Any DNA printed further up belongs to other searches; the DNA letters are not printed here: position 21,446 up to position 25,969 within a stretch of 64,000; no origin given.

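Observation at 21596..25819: Two full-length PlsA/GeR-like paralogues; paralogue 1 has lost the EIGGQD motif in its first ATPase module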

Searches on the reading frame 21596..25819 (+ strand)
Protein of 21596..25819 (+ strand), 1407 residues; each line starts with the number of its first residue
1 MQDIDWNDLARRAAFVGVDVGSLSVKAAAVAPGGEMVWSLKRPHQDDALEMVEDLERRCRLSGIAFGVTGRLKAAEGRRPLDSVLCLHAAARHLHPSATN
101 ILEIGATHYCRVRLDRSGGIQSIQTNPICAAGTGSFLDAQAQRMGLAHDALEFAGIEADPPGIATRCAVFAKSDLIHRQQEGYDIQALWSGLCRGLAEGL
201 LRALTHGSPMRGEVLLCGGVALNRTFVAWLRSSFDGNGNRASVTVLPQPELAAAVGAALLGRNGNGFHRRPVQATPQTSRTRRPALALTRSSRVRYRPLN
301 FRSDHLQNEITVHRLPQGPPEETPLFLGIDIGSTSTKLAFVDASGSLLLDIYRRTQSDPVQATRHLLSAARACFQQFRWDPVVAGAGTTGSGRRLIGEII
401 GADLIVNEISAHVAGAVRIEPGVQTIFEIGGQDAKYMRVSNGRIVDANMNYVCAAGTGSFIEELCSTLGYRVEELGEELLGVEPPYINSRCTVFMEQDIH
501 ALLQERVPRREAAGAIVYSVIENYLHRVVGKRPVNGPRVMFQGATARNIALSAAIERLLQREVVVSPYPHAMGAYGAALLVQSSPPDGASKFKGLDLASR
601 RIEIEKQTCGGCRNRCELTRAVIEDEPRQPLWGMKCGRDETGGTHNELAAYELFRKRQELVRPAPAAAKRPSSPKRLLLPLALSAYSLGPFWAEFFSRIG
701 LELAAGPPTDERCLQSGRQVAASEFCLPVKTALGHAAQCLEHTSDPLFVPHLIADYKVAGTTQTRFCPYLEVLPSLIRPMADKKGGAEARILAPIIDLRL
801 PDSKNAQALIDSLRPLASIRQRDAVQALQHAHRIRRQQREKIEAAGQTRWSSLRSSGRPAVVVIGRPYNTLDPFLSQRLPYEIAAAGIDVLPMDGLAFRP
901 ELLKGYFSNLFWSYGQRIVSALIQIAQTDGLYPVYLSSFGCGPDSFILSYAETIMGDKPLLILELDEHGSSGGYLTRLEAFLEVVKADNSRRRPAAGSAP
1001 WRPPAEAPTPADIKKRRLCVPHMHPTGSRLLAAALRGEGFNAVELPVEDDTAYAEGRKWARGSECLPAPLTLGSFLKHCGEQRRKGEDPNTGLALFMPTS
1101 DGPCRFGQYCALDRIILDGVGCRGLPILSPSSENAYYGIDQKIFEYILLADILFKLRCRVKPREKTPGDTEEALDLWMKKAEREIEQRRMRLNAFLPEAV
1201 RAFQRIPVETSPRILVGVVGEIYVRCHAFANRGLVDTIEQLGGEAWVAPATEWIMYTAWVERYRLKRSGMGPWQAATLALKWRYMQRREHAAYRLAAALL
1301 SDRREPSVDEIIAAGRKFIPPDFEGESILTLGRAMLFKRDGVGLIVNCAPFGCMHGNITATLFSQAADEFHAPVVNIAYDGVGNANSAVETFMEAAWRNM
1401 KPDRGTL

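Call 5: search_protein_families(library=pfam, proteins=[window:21596-25819:+], max_evalue=0.01)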
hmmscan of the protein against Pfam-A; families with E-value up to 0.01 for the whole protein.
window:21596-25819:+ (1407 aa): 3 families
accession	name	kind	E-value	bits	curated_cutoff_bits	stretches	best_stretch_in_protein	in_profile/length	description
PF01869.26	BcrAD_BadFG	-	1.9e-62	211.7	31.5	2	327-580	1-270/271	BadF/BadG/BcrA/BcrD ATPase family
PF09989.15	DUF2229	-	1.8e-40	139.3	29.4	1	679-894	4-216/218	CoA enzyme activase uncharacterised domain (DUF2229)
PF01548.23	DEDD_Tnp_IS110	-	0.0027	17.9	29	0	16-60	1-46/155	Transposase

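Call 10: search_protein_families(library=ncbifam, proteins=[window:21596-25819:+], max_evalue=0.001)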
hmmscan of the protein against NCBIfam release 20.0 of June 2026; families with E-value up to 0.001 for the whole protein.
window:21596-25819:+ (1407 aa): 5 families
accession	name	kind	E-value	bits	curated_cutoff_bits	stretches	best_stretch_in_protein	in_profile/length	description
TIGR00241.1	CoA_E_activ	domain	3.1e-66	223.4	125.4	2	326-580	2-248/248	acyl-CoA dehydratase activase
TIGR03286.1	methan_mark_15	hypoth_equivalog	4.6e-37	128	455.75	2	324-582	144-402/404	methanogenesis marker 15 protein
TIGR02261.1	benz_CoA_red_D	equivalog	1.6e-28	99.7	312.85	2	90-261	90-262/262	benzoyl-CoA reductase subunit D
TIGR02259.1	benz_CoA_red_A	equivalog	5.6e-27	94.5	578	2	401-554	246-400/432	benzoyl-CoA reductase subunit A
TIGR03192.1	benz_CoA_bzdQ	equivalog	5.8e-23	81.8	380.2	2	328-580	36-285/293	benzoyl-CoA reductase, bzd-type, subunit Q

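Call 17: find_homologous_proteins(query=window:21596-25819:+, max_evalue=1e-20)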
Query window:21596-25819:+ (1407 aa): 7800 proteins with E <= 1e-20 among 8000 candidates; the best 120 are listed.
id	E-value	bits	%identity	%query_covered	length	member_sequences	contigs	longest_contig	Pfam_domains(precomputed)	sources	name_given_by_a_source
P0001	0.0e+0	3231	100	100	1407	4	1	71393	PF01869.27,PF09989.16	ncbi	-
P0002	0.0e+0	2731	83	100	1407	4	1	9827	PF01869.27,PF09989.16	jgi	jgi:predicted CoA-substrate-specific enzyme activase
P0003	0.0e+0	2570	78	100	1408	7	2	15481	PF01869.27,PF01548.24,PF09989.16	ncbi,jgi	jgi:predicted CoA-substrate-specific enzyme activase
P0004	0.0e+0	2373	73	99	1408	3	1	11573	PF01869.27,PF09989.16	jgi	jgi:predicted CoA-substrate-specific enzyme activase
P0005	0.0e+0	2349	72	100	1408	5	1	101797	PF01869.27,PF09989.16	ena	-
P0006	0.0e+0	2342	72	100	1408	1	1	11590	PF01869.27,PF09989.16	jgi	jgi:predicted CoA-substrate-specific enzyme activase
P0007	0.0e+0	2300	72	100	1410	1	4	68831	PF01869.27,PF09989.16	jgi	jgi:predicted CoA-substrate-specific enzyme activase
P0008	0.0e+0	2288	72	100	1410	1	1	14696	PF01869.27,PF09989.16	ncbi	-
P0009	0.0e+0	2261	70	100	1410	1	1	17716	PF01869.27,PF06050.20,PF09989.16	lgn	-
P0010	0.0e+0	2210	69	100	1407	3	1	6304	PF01869.27,PF09989.16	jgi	jgi:predicted CoA-substrate-specific enzyme activase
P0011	0.0e+0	2190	68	99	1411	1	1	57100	PF01869.27,PF01548.24,PF09989.16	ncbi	ncbi:MAG: acyl-CoA dehydratase activase [Syntrophobacteraceae bacterium]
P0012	0.0e+0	1736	56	100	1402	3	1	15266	PF01869.27,PF09989.16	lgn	-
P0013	0.0e+0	1679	54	100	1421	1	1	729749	PF01869.27,PF09989.16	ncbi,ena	-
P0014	0.0e+0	1612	51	99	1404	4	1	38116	PF01869.27,PF06050.20,PF09989.16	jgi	-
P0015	0.0e+0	1602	51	99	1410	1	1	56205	PF01869.27,PF06050.20,PF09989.16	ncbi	ncbi:acyl-CoA dehydratase activase [Acidobacteriota bacterium]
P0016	0.0e+0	1589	50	99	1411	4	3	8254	PF01869.27,PF06050.20,PF09989.16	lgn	-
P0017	0.0e+0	1579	51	98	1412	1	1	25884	PF01869.27,PF06050.20,PF09989.16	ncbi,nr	ncbi:MAG: hypothetical protein JXB23_02735 [Candidatus Aminicenantes bacterium]|nr:hypothetical prot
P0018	0.0e+0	1556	52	99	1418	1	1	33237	PF01869.27,PF09989.16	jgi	jgi:predicted CoA-substrate-specific enzyme activase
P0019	0.0e+0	1545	49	99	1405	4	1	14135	PF01869.27,PF06050.20,PF09989.16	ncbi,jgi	ncbi:MAG: acyl-CoA dehydratase activase [Candidatus Aminicenantes bacterium]|jgi:predicted CoA-subst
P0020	0.0e+0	1520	51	99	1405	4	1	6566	PF01869.27,PF09989.16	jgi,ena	-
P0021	0.0e+0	1519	50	99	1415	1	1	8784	PF01869.27,PF09989.16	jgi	-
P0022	0.0e+0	1491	49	98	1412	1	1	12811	PF01869.27,PF06050.20,PF09989.16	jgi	jgi:predicted CoA-substrate-specific enzyme activase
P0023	0.0e+0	1485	51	99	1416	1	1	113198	PF01869.27,PF09989.16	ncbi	-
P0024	0.0e+0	1479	51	99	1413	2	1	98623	PF01869.27,PF09989.16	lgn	-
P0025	0.0e+0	1470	51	98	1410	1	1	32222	PF01869.27,PF09989.16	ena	-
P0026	0.0e+0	1459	51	98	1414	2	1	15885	PF01869.27,PF06050.20,PF09989.16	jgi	jgi:predicted CoA-substrate-specific enzyme activase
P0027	0.0e+0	1451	48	99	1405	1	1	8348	PF01869.27,PF09989.16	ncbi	-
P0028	0.0e+0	1443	50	98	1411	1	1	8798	PF01869.27,PF09989.16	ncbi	-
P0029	0.0e+0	1437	48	98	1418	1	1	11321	PF01869.27,PF09989.16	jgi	jgi:predicted CoA-substrate-specific enzyme activase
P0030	0.0e+0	1436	49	99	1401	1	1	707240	PF01869.27,PF09989.16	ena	-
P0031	0.0e+0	1431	50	99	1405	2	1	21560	PF01869.27,PF09989.16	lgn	-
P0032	0.0e+0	1430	49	98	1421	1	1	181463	PF01869.27,PF09989.16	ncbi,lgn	ncbi:MAG: BadF/BadG/BcrA/BcrD ATPase family protein [Vicinamibacterales bacterium]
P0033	0.0e+0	1430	49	98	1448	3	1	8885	PF01869.27,PF09989.16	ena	-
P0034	0.0e+0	1428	48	98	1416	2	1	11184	PF01869.27,PF09989.16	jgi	jgi:predicted CoA-substrate-specific enzyme activase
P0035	0.0e+0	1416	49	98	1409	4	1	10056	PF01869.27,PF09989.16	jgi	-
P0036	0.0e+0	1413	49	98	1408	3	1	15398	PF01869.27,PF09989.16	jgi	jgi:predicted CoA-substrate-specific enzyme activase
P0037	0.0e+0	1409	48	98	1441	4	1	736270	PF01869.27,PF09989.16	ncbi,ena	-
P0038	0.0e+0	1401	48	98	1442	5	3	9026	PF01869.27,PF09989.16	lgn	-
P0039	0.0e+0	1397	48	98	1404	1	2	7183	PF01869.27,PF09989.16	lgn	-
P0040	0.0e+0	1392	49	92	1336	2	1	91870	PF01869.27,PF09989.16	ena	-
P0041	0.0e+0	1392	47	99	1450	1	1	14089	PF01869.27,PF09989.16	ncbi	ncbi:MAG: acyl-CoA dehydratase activase [Bacteroidales bacterium]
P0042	0.0e+0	1382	48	98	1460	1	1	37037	PF01869.27,PF09989.16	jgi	jgi:predicted CoA-substrate-specific enzyme activase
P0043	0.0e+0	1377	52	90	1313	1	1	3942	PF01869.27,PF09989.16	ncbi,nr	ncbi:MAG TPA: BadF/BadG/BcrA/BcrD ATPase family protein, partial [Candidatus Bathyarchaeia archaeon]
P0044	0.0e+0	1365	48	99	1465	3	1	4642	PF01869.27,PF09989.16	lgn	-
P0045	0.0e+0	1362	46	99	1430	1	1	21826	PF01869.27,PF09989.16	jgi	jgi:predicted CoA-substrate-specific enzyme activase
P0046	0.0e+0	1289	44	99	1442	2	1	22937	PF01869.27,PF09989.16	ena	-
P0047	0.0e+0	1222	42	98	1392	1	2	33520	PF01869.27,PF06050.20,PF09989.16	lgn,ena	-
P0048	0.0e+0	1212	67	59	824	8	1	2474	PF01869.27,PF09989.16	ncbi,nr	ncbi:MAG TPA: acyl-CoA dehydratase activase, partial [Desulfobacterales bacterium]|nr:acyl-CoA dehyd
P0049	0.0e+0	1204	42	99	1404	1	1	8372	PF01869.27,PF06050.20,PF09989.16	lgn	-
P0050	0.0e+0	1198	43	98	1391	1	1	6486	PF01869.27,PF06050.20,PF09989.16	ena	-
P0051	0.0e+0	1183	42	99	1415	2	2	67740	PF01869.27,PF09989.16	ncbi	ncbi:MAG: acyl-CoA dehydratase activase [Syntrophales bacterium]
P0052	0.0e+0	1175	42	99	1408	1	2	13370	PF01869.27,PF09989.16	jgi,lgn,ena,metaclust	metaclust:\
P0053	0.0e+0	1174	42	98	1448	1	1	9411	PF01869.27,PF00370.28,PF02782.23,PF09989.16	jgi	-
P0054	0.0e+0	1172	43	99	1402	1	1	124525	PF01869.27,PF09989.16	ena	-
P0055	0.0e+0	1165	43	99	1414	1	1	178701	PF01869.27,PF09989.16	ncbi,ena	-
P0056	0.0e+0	1165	43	98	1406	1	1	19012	PF01869.27,PF09989.16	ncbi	-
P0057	0.0e+0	1162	43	98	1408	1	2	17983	PF01869.27,PF09989.16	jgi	-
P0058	0.0e+0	1161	40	98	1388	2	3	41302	PF01869.27,PF09989.16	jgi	-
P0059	0.0e+0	1160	40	98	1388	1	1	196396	PF01869.27,PF09989.16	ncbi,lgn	-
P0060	0.0e+0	1160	42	98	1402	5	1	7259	PF01869.27,PF09989.16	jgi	jgi:predicted CoA-substrate-specific enzyme activase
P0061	0.0e+0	1160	42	99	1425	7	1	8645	PF01869.27,PF09989.16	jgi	-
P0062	0.0e+0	1159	42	98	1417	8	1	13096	PF01869.27,PF09989.16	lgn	-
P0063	0.0e+0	1159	41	98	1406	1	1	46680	PF01869.27,PF09989.16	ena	-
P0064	0.0e+0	1159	42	98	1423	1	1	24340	PF01869.27,PF09989.16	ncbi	-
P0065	0.0e+0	1159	43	99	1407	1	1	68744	PF01869.27,PF09989.16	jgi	jgi:predicted CoA-substrate-specific enzyme activase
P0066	0.0e+0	1158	42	93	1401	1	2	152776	PF01869.27,PF06050.20,PF09989.16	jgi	jgi:predicted CoA-substrate-specific enzyme activase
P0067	0.0e+0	1158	42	98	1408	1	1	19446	PF01869.27,PF09989.16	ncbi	-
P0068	0.0e+0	1155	41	98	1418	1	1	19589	PF01869.27,PF09989.16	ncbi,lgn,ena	-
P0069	0.0e+0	1155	43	98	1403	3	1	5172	PF01869.27,PF09989.16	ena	-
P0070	0.0e+0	1155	41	98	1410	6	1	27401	PF01869.27,PF09989.16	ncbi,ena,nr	ncbi:MAG: hypothetical protein DRI34_01010 [Deltaproteobacteria bacterium]|nr:MAG: hypothetical prot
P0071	0.0e+0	1154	41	98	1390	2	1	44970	PF01869.27,PF09989.16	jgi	jgi:predicted CoA-substrate-specific enzyme activase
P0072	0.0e+0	1154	40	98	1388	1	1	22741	PF01869.27,PF09989.16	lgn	-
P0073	0.0e+0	1154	40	98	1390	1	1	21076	PF01869.27,PF09989.16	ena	-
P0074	0.0e+0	1153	41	98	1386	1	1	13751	PF01869.27,PF09989.16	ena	-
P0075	0.0e+0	1153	43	98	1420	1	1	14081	PF01869.27,PF09989.16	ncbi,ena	-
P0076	0.0e+0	1153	40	98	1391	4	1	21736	PF01869.27,PF00370.28,PF09989.16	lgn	-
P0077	0.0e+0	1153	41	98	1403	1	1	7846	PF01869.27,PF09989.16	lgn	-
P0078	0.0e+0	1152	43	98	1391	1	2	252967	PF01869.27,PF09989.16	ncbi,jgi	jgi:predicted CoA-substrate-specific enzyme activase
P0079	0.0e+0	1152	42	99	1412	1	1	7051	PF01869.27,PF09989.16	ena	-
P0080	0.0e+0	1150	42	98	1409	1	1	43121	PF01869.27,PF09989.16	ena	-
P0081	0.0e+0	1150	41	98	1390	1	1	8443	PF01869.27,PF00370.28,PF09989.16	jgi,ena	-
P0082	0.0e+0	1149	41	99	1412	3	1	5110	PF01869.27,PF09989.16,PF05378.20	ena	-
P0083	0.0e+0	1149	42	98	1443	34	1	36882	PF01869.27,PF09989.16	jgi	jgi:predicted CoA-substrate-specific enzyme activase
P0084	0.0e+0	1147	42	99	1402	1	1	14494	PF01869.27,PF09989.16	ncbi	-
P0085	0.0e+0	1147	42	98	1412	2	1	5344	PF01869.27,PF09989.16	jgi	-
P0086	0.0e+0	1147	40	99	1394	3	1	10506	PF01869.27,PF09989.16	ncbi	-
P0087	0.0e+0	1146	43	98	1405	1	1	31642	PF01869.27,PF09989.16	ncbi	-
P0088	0.0e+0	1146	43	99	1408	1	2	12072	PF01869.27,PF09989.16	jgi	-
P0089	0.0e+0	1145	43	98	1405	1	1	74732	PF01869.27,PF09989.16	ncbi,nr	ncbi:MAG: hypothetical protein JXR96_24260 [Deltaproteobacteria bacterium]|nr:hypothetical protein [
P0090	0.0e+0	1145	41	98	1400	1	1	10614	PF01869.27,PF09989.16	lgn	-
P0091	0.0e+0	1145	41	99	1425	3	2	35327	PF01869.27,PF09989.16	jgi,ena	-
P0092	0.0e+0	1145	43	98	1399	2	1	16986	PF01869.27,PF09989.16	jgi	jgi:predicted CoA-substrate-specific enzyme activase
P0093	0.0e+0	1145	42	99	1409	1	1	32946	PF01869.27,PF09989.16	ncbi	-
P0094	0.0e+0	1145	41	98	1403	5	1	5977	PF01869.27,PF00370.28,PF09989.16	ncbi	-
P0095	0.0e+0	1145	41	98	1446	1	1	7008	PF01869.27,PF09989.16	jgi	jgi:predicted CoA-substrate-specific enzyme activase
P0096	0.0e+0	1145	43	98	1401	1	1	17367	PF01869.27,PF09989.16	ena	-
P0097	0.0e+0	1143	41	98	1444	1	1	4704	PF01869.27,PF00370.28,PF09989.16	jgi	-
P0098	0.0e+0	1142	42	98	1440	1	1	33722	PF01869.27,PF09989.16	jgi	jgi:predicted CoA-substrate-specific enzyme activase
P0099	0.0e+0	1141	42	99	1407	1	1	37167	PF01869.27,PF09989.16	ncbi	-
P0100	0.0e+0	1141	41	98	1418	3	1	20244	PF01869.27,PF09989.16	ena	-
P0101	0.0e+0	1141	41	99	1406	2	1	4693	PF01869.27,PF09989.16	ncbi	-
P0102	0.0e+0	1141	41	98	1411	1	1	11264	PF01869.27,PF09989.16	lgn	-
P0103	0.0e+0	1140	41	99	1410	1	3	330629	PF01869.27,PF09989.16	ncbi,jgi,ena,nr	ncbi:MAG TPA: acyl-CoA dehydratase activase [Myxococcota bacterium]|nr:acyl-CoA dehydratase activase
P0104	0.0e+0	1140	41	99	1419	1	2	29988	PF01869.27,PF09989.16,PF05378.20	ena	-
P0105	0.0e+0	1140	43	98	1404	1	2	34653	PF01869.27,PF09989.16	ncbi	-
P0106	0.0e+0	1139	41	98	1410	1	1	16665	PF01869.27,PF09989.16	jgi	jgi:predicted CoA-substrate-specific enzyme activase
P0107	0.0e+0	1139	40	99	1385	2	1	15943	PF01869.27,PF09989.16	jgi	-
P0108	0.0e+0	1138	40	98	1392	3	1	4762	PF01869.27,PF00480.27,PF09989.16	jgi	jgi:predicted CoA-substrate-specific enzyme activase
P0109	0.0e+0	1138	40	98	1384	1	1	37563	PF01869.27,PF00370.28,PF02782.23,PF09989.16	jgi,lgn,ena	-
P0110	0.0e+0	1138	42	98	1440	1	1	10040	PF01869.27,PF02782.23,PF09989.16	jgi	jgi:predicted CoA-substrate-specific enzyme activase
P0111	0.0e+0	1137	42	99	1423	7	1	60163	PF01869.27,PF09989.16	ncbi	-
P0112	0.0e+0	1137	42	98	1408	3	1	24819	PF01869.27,PF09989.16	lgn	-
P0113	0.0e+0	1137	40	98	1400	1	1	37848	PF01869.27,PF00370.28,PF09989.16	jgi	jgi:predicted CoA-substrate-specific enzyme activase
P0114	0.0e+0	1137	42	98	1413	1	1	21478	PF01869.27,PF09989.16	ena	-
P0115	0.0e+0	1136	42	98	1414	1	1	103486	PF01869.27,PF09989.16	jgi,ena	-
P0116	0.0e+0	1136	40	98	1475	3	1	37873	PF01869.27,PF09989.16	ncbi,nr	ncbi:MAG TPA: acyl-CoA dehydratase activase [bacterium]|nr:acyl-CoA dehydratase activase [bacterium]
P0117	0.0e+0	1136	40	99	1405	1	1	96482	PF01869.27,PF09989.16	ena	-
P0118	0.0e+0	1135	40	98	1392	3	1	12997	PF01869.27,PF09989.16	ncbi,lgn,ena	-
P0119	0.0e+0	1135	41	99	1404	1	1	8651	PF01869.27,PF09989.16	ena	-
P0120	0.0e+0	1135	41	98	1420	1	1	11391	PF01869.27,PF09989.16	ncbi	-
